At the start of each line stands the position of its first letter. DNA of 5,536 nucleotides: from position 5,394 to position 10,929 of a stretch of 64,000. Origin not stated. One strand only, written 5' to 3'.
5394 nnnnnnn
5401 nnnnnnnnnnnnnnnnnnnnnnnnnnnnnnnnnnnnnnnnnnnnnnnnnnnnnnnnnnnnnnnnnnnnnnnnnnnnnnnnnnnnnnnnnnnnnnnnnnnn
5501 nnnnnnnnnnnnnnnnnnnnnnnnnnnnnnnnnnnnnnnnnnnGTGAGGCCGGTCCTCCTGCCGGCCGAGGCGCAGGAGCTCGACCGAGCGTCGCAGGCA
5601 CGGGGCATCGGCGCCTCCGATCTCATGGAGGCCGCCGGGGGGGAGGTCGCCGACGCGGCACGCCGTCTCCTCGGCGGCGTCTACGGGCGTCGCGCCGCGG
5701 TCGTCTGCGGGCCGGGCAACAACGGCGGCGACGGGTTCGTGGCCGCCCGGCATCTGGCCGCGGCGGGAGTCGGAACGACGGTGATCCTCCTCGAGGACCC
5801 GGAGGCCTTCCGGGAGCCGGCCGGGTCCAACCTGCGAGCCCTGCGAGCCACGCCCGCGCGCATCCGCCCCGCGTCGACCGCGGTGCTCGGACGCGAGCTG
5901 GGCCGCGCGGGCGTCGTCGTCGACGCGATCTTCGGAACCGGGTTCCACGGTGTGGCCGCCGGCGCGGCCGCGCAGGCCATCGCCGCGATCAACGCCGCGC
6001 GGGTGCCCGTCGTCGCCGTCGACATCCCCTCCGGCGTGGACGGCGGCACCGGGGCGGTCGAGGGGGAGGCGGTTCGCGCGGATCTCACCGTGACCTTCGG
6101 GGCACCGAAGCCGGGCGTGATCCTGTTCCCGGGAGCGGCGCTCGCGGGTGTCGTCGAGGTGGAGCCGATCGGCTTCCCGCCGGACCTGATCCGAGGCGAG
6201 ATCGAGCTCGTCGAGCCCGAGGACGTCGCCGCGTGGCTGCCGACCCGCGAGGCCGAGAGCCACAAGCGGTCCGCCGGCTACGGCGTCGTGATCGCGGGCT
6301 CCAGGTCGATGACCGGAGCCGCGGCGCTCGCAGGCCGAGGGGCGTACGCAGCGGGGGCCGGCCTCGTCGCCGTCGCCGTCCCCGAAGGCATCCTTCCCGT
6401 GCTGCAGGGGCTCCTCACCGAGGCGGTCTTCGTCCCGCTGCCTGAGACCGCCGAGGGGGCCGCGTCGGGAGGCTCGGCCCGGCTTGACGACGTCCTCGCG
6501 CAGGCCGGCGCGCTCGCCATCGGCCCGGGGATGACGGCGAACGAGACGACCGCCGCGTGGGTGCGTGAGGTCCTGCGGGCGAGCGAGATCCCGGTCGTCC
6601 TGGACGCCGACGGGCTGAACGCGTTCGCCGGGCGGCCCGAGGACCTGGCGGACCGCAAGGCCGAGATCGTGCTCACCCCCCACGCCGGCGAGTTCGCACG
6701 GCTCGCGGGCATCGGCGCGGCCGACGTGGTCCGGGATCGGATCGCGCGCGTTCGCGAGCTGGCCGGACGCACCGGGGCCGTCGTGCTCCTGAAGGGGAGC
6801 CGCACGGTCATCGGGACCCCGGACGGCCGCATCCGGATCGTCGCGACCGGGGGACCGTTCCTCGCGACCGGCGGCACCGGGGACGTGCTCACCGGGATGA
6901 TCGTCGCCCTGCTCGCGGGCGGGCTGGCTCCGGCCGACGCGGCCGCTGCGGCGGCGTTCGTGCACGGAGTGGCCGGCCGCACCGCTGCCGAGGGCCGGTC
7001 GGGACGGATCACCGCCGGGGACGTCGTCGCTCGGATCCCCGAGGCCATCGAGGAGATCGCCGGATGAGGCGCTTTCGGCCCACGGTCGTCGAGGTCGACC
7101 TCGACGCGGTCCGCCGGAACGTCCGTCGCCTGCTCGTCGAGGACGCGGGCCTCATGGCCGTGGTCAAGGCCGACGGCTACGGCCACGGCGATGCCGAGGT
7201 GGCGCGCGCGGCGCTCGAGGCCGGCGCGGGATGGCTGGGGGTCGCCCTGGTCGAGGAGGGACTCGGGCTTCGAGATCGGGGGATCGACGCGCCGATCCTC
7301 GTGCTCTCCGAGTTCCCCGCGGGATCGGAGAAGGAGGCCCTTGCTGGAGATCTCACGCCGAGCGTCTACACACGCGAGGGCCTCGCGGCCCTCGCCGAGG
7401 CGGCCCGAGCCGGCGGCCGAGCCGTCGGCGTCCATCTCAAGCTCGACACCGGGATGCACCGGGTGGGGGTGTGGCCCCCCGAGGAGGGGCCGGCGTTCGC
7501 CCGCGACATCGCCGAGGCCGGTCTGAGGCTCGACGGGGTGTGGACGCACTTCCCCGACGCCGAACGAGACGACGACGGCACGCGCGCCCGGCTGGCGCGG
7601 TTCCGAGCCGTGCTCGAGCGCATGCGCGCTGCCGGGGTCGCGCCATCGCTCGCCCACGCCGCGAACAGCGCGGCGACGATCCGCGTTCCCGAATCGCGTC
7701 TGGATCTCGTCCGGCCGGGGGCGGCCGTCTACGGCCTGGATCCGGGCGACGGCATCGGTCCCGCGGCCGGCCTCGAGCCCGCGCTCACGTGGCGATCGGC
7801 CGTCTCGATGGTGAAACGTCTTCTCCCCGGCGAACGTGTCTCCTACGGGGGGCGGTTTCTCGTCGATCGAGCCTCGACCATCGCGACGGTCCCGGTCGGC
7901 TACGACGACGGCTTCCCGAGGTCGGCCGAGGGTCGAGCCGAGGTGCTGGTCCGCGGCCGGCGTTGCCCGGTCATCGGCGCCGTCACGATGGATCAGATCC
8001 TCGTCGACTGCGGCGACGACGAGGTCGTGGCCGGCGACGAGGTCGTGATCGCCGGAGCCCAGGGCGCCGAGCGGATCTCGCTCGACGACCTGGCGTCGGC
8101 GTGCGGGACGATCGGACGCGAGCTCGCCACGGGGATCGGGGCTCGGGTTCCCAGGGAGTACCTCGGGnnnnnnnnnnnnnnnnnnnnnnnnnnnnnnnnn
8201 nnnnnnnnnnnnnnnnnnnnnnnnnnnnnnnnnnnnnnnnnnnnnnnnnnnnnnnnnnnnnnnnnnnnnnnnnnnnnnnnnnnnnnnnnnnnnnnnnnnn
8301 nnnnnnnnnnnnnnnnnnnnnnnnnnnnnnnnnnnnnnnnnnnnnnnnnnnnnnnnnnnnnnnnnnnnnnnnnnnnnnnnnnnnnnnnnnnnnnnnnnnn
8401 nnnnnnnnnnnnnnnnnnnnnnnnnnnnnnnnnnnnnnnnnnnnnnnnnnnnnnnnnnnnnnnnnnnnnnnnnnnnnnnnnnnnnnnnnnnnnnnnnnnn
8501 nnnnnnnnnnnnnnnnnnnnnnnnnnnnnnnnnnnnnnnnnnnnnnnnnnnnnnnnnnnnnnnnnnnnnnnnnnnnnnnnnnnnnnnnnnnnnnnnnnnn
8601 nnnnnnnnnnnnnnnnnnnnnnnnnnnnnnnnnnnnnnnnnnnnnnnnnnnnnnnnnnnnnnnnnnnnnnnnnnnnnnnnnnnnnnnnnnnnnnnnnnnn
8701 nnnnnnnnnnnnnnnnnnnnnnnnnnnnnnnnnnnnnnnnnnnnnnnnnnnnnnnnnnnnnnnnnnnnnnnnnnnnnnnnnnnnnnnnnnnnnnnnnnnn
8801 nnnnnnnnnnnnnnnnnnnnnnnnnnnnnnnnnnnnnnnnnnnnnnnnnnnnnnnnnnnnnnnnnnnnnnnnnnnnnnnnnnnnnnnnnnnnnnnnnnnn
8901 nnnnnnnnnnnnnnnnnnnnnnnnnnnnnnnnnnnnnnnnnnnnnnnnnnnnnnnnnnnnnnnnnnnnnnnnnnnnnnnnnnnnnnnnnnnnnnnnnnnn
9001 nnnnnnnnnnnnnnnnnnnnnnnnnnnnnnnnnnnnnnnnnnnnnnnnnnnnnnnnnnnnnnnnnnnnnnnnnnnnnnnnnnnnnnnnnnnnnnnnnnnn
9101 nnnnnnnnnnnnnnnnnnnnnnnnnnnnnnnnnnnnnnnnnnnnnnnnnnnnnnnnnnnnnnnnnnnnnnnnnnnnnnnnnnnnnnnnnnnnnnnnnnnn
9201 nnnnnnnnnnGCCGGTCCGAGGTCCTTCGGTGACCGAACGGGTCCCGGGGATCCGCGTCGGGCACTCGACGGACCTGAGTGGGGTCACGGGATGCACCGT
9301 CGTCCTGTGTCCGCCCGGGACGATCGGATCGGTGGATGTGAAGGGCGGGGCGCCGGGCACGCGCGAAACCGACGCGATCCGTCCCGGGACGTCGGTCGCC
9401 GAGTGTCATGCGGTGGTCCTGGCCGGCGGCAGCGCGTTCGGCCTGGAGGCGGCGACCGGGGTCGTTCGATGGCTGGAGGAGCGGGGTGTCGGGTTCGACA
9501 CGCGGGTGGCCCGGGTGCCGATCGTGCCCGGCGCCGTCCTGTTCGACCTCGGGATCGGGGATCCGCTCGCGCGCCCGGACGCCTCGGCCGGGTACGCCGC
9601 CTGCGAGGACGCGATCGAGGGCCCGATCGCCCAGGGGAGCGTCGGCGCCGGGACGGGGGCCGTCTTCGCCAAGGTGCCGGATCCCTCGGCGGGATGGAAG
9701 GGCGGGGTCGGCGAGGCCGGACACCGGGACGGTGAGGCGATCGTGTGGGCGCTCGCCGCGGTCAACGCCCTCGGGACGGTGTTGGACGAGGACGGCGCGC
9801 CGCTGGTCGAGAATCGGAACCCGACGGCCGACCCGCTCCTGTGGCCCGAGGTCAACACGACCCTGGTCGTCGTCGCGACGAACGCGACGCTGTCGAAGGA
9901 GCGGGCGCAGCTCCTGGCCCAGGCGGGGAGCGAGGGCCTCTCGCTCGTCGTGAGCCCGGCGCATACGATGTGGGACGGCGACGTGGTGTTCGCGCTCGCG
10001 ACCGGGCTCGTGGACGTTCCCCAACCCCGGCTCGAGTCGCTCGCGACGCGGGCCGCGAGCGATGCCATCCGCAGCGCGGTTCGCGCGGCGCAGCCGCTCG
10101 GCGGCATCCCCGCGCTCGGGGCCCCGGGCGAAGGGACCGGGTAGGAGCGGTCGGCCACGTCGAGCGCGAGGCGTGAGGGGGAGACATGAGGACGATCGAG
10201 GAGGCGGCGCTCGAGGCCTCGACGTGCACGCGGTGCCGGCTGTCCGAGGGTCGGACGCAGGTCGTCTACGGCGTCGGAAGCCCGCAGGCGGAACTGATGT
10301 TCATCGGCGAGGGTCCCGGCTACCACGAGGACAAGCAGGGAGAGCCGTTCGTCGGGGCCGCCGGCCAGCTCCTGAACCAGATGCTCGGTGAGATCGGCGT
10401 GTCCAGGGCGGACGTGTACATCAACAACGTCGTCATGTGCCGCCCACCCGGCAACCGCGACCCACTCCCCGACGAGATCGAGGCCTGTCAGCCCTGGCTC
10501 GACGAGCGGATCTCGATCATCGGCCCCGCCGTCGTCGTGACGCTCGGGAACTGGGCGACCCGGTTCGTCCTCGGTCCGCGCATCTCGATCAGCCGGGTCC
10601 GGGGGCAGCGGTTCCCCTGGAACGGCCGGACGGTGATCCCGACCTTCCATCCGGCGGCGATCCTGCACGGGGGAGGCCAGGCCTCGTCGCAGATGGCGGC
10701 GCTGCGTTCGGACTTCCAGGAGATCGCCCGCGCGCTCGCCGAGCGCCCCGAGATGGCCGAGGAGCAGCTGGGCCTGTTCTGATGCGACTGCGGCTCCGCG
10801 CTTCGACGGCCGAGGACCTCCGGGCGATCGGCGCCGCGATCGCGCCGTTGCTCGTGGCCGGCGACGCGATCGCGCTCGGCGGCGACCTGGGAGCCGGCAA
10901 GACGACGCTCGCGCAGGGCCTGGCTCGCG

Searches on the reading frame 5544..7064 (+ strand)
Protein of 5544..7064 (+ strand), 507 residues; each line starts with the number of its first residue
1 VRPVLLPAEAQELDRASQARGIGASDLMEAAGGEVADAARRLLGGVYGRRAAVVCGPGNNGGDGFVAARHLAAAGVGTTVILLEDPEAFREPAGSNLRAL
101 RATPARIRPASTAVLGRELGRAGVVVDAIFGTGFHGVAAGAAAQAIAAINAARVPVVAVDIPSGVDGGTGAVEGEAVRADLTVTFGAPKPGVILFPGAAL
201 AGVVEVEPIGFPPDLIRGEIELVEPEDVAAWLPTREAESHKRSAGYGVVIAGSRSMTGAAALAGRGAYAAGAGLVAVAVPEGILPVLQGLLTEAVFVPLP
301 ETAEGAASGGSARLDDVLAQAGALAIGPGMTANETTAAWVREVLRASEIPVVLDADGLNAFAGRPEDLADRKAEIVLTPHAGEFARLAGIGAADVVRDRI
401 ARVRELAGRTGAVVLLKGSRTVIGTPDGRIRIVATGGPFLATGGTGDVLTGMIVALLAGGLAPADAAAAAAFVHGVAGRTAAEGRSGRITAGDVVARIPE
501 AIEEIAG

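Call 38: search_protein_families(library=pfam, proteins=[window:5544-7064:+], max_evalue=0.0001)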
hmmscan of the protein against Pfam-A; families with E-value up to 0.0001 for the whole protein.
window:5544-7064:+ (507 aa): 4 families
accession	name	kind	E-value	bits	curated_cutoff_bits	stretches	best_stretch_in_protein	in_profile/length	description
PF01256.23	Carb_kinase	-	1.1e-54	186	27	1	248-493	2-235/242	NAD(P)H-hydrate dehydratase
PF03853.21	YjeF_N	-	1.2e-46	159.2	24.9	1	26-191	3-169/169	YjeF-related protein N-terminus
PF08543.17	Phos_pyr_kin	-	1.5e-05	24.9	27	1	313-475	51-230/246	Phosphomethylpyrimidine kinase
PF02110.20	HK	-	7.1e-05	22.7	27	0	315-488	44-229/247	Hydroxyethylthiazole kinase family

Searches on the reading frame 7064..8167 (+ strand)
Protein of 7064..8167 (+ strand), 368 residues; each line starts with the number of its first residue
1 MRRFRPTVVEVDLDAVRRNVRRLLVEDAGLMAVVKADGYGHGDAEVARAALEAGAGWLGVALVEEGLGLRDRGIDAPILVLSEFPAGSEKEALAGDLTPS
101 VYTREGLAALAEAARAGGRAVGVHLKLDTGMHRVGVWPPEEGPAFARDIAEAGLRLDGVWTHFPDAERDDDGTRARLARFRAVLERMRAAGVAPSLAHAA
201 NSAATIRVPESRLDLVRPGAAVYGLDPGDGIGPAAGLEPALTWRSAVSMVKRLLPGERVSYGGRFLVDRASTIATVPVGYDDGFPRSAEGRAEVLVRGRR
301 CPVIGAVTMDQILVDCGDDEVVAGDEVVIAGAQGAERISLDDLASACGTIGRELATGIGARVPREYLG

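Call 38: search_protein_families(library=pfam, proteins=[window:7064-8167:+], max_evalue=0.0001)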
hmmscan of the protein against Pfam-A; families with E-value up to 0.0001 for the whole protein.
window:7064-8167:+ (368 aa): 2 families
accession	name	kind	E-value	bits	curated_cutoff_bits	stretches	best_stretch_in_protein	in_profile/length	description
PF01168.26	Ala_racemase_N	-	2e-66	224.3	24.1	1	11-227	1-220/220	Alanine racemase, N-terminal domain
PF00842.27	Ala_racemase_C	-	2.9e-41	140.4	25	1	240-366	1-127/127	Alanine racemase, C-terminal domain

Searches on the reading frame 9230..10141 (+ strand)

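Call 38: search_protein_families(library=pfam, proteins=[window:9230-10141:+], max_evalue=0.0001)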
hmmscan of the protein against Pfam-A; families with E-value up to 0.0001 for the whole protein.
window:9230-10141:+ (304 aa): 1 family
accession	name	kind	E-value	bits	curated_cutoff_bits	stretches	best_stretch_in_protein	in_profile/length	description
PF03576.19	Peptidase_S58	-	1.1e-39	137.2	23.9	1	5-287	6-296/307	Peptidase family S58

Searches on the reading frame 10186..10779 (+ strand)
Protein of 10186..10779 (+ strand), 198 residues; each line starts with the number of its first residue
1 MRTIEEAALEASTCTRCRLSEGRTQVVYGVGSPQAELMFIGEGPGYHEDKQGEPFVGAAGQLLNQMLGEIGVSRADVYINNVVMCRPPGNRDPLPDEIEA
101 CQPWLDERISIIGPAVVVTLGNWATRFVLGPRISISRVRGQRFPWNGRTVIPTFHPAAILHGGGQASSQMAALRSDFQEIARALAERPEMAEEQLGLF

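Call 38: search_protein_families(library=pfam, proteins=[window:10186-10779:+], max_evalue=0.0001)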
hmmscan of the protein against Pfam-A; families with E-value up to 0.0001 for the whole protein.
window:10186-10779:+ (198 aa): 1 family
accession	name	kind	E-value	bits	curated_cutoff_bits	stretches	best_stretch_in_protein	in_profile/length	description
PF03167.25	UDG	-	1.6e-34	119.4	24.3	1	29-165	2-127/141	Uracil DNA glycosylase superfamily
